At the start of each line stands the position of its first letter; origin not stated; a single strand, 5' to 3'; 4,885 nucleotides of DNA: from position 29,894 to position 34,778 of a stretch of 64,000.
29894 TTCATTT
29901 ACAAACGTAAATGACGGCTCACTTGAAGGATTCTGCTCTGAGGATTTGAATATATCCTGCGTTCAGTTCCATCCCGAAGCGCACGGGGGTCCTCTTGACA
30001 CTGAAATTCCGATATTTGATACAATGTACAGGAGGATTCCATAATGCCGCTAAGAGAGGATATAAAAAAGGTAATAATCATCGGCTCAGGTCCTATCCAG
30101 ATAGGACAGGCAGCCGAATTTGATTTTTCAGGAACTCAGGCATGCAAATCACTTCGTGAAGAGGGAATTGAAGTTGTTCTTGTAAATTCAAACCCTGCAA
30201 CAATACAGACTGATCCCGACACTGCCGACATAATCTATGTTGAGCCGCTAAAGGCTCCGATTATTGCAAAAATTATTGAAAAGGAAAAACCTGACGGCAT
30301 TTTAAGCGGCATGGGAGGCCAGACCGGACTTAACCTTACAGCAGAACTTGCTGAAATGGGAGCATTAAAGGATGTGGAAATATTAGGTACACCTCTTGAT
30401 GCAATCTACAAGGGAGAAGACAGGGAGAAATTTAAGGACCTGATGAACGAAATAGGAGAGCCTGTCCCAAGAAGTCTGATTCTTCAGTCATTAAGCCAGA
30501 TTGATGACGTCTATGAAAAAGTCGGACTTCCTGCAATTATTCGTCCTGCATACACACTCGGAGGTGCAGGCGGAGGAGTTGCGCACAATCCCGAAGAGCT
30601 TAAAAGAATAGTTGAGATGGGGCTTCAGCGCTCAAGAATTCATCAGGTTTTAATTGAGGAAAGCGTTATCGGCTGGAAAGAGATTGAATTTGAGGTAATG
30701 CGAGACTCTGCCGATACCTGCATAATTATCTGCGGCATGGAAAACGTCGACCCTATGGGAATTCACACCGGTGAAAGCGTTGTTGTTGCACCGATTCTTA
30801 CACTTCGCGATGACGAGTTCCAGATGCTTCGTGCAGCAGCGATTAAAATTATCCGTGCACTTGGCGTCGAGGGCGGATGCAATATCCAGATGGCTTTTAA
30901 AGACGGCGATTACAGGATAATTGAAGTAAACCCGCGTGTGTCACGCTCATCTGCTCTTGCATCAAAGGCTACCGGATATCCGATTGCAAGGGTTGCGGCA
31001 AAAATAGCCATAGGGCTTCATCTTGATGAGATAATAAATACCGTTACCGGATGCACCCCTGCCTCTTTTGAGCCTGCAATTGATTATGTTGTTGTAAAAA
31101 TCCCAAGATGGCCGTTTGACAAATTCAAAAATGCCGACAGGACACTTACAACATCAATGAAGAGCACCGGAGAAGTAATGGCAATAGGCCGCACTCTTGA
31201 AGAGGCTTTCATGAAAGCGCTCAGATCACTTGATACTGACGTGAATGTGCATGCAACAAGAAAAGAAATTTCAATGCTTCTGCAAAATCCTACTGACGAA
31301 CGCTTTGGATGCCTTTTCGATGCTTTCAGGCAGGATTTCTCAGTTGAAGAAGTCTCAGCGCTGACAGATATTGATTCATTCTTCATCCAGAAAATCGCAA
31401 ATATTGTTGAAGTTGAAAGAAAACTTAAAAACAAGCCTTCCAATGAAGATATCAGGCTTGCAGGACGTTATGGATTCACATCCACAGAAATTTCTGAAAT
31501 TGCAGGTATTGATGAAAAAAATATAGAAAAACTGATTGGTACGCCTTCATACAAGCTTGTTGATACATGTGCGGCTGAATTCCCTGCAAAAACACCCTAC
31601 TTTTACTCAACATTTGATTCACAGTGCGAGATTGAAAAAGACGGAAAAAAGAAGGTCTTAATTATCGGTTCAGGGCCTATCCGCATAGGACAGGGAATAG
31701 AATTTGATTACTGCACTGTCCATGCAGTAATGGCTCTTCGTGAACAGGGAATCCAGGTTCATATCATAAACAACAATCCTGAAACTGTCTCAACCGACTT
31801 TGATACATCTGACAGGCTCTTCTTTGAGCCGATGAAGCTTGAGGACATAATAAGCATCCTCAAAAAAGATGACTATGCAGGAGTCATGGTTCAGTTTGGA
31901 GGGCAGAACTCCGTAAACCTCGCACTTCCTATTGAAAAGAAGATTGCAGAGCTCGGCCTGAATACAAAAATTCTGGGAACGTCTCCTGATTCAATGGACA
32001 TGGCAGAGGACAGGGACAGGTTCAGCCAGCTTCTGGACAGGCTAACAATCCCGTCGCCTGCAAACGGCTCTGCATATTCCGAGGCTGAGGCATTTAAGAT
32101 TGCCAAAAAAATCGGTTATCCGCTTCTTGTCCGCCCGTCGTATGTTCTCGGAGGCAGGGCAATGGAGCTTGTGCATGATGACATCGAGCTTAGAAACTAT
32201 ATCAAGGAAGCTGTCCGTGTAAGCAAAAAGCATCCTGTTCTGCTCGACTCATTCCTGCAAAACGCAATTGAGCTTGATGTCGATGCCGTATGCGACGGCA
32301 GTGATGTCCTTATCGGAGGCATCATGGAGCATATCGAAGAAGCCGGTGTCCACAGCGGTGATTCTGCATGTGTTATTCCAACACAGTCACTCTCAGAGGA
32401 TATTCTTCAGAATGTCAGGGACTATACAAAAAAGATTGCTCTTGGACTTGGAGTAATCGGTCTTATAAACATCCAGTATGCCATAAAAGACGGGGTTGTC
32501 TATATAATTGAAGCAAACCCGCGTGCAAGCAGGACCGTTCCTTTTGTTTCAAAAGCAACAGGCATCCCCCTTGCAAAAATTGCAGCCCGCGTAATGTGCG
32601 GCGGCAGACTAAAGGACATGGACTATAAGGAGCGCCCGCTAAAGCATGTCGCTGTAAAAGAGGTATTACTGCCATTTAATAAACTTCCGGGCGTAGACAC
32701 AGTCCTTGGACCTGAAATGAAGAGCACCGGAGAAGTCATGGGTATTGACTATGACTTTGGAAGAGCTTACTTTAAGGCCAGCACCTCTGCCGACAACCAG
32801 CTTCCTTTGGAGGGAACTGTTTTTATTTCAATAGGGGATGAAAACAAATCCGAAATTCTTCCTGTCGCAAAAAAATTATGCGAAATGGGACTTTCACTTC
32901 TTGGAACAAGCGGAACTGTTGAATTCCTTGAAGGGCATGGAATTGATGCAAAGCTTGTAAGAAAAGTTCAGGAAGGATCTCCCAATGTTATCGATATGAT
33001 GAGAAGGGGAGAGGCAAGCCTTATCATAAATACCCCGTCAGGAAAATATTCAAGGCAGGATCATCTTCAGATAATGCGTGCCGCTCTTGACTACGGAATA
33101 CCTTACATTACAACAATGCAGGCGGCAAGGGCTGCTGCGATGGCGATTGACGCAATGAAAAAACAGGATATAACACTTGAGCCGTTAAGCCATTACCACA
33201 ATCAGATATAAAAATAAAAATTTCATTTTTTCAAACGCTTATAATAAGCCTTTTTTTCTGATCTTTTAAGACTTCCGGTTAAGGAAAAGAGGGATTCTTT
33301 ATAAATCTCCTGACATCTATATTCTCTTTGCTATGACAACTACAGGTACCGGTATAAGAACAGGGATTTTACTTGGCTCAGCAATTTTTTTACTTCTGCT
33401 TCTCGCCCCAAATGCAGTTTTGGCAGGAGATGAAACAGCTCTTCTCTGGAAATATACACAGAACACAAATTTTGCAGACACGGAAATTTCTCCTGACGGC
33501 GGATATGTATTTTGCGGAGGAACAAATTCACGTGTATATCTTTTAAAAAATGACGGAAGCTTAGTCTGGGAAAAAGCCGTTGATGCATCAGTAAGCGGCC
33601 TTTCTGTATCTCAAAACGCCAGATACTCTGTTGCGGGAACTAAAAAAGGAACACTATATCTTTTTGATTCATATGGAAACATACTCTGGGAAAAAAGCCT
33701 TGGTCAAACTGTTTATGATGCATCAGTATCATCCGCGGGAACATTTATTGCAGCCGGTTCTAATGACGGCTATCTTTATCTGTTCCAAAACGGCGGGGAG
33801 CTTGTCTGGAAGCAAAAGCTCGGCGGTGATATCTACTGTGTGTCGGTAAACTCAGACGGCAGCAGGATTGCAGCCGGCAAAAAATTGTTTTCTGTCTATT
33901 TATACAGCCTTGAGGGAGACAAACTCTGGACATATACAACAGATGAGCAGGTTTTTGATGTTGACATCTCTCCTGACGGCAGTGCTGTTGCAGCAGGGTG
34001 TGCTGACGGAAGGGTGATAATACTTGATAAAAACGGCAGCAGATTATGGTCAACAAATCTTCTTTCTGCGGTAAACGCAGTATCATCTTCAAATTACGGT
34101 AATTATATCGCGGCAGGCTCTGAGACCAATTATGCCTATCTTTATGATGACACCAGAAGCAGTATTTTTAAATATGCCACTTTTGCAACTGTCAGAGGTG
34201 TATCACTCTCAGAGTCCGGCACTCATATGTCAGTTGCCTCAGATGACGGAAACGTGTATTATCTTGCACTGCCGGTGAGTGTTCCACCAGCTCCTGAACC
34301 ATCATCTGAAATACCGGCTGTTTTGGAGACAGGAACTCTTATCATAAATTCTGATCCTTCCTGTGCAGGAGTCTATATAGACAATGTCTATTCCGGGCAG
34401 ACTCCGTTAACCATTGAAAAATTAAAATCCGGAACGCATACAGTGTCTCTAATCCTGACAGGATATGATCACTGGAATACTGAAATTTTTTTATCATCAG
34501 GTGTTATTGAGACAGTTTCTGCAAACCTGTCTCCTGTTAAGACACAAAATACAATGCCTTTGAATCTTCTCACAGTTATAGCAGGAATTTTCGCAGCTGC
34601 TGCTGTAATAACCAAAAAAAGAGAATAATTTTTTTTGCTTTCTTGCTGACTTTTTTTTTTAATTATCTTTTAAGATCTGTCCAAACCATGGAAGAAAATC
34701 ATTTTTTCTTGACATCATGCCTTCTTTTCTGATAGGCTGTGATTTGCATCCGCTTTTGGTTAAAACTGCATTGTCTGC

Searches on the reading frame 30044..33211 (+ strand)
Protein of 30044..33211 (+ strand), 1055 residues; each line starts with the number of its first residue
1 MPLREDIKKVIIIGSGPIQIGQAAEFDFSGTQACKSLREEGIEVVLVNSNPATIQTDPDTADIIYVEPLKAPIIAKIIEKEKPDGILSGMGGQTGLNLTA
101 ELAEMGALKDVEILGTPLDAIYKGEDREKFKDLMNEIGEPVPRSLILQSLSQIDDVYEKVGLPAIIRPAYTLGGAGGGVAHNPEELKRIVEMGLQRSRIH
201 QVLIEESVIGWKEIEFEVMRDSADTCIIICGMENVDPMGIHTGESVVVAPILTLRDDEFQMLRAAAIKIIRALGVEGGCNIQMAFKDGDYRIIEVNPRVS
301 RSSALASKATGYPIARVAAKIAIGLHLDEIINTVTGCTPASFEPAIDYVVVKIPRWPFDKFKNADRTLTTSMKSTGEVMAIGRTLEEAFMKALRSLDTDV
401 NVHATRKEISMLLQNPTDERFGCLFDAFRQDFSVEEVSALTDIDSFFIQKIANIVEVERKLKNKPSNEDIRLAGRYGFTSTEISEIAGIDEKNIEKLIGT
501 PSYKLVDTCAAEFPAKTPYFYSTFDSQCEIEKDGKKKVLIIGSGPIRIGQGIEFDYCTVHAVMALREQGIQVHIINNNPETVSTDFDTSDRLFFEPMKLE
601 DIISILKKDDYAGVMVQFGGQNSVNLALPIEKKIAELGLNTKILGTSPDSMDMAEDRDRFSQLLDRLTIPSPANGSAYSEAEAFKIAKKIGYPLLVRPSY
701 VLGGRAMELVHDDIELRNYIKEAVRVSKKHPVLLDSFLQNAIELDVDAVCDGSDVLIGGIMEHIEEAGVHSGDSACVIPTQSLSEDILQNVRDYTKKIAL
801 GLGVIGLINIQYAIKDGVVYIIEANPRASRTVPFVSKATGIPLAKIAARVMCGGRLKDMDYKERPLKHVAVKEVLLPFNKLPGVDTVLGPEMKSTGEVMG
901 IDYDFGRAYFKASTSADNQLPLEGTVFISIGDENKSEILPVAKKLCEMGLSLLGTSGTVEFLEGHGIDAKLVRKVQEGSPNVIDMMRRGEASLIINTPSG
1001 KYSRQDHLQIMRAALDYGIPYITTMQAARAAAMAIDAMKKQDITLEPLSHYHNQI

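Call 66: search_protein_families(library=pfam, proteins=[window:30044-33211:+], max_evalue=0.00001)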
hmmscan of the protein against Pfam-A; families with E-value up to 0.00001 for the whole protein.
window:30044-33211:+ (1055 aa): 8 families
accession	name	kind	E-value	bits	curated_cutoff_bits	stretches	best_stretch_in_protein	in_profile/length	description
PF02786.22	CPSase_L_D2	-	4.9e-106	353.4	19.8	2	126-329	1-210/211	Carbamoyl-phosphate synthase L chain, ATP binding domain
PF25596.1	CPSase_L_D1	-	1.4e-91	302.8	27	2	7-122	2-117/118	Carbamoyl phosphate synthase preATP-grasp domain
PF02142.27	MGS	-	1.2e-22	80.3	24.1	1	937-1023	1-94/94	MGS-like domain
PF02787.25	CPSase_L_D3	-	1.1e-19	70.7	26.6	1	413-486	3-79/80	Carbamoyl-phosphate synthetase large chain, oligomerisation domain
PF02222.28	ATP-grasp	-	3.2e-16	59.9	27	2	134-301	3-165/179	ATP-grasp domain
PF07478.18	Dala_Dala_lig_C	-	8.9e-14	51.9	24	1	153-297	28-174/204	D-ala D-ala ligase C-terminus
PF15632.11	ATPgrasp_Ter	-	1.5e-11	44.6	29.1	0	791-867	49-124/131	ATP-grasp in the biosynthetic pathway with Ter operon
PF02655.19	ATP-grasp_3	-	2e-09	38.2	23.2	0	659-828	6-157/160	ATP-grasp domain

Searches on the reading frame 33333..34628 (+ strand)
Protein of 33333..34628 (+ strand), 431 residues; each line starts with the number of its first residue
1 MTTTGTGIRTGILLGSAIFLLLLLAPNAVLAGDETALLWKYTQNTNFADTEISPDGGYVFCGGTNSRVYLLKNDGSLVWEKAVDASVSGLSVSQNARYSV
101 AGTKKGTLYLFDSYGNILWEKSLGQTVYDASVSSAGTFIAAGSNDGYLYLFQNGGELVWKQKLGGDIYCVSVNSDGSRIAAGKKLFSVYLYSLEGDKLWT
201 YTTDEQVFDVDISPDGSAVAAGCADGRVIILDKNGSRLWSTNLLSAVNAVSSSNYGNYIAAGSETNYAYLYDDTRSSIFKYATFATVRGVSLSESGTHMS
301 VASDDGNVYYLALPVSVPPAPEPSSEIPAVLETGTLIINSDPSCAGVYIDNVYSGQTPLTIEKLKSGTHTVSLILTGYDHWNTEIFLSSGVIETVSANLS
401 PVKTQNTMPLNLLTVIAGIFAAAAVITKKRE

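Call 66: search_protein_families(library=pfam, proteins=[window:33333-34628:+], max_evalue=0.00001)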
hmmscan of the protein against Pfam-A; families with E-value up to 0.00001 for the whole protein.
window:33333-34628:+ (431 aa): 18 families
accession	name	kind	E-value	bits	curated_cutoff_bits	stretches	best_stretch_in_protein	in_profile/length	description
PF23414.1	Beta-prop_EML_2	-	5.8e-25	88.6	90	3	188-313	22-153/266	Echinoderm microtubule-associated protein second beta-propeller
PF13570.13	Beta-prop_ACSF4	-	5.3e-22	79.1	133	1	34-279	38-295/329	Beta-alanine-activating enzyme, beta-propeller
PF00400.38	WD40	-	1.8e-20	72.9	27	0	199-230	5-37/39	WD domain, G-beta repeat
PF13360.13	PQQ_2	-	6.1e-18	65.8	27.6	1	104-251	1-154/233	Outer membrane protein assembly factor BamB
PF08308.17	PEGA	-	3e-14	53.1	20.8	1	334-399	2-67/71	PEGA domain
PF25174.1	Beta-prop_THOC3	-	5.2e-13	49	305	1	162-308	86-237/272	THOC3 beta-propeller domain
PF24814.1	WD40_Prp19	-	7.2e-12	45.4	320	1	126-309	51-245/281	Prp19 WD40 domain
PF24807.1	WD40_CDC20-Fz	-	7.7e-12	45.6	200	0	127-236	54-167/292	CDC20/Fizzy WD40 domain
PF23411.1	Beta-prop_Vps41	-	1e-11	45.2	33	0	96-149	26-80/332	Vps42 beta-propeller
PF24797.1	Beta-prop_WDR35_TULP_N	-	1e-11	45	80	0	205-282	116-194/332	WDR35/TULP4 N-terminal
PF25292.1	Beta-prop_CGLA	-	5.4e-11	43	26.8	0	191-270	14-102/316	Lambda-carrageenase beta-propeller domain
PF12894.13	ANAPC4_WD40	-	1.5e-10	41.6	22.9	0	180-235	11-69/91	Anaphase-promoting complex subunit 4 WD40 domain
PF24817.1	WD40_WDHD1_1st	-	1.3e-09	38.1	109.9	0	136-308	58-246/291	WDHD1 first WD40 domain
PF18975.6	DUF5711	-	4.5e-09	36.4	26.3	0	64-180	35-155/344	Family of unknown function (DUF5711)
PF24796.1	WDR55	-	1.3e-08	34.7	200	0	44-194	53-209/296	WDR55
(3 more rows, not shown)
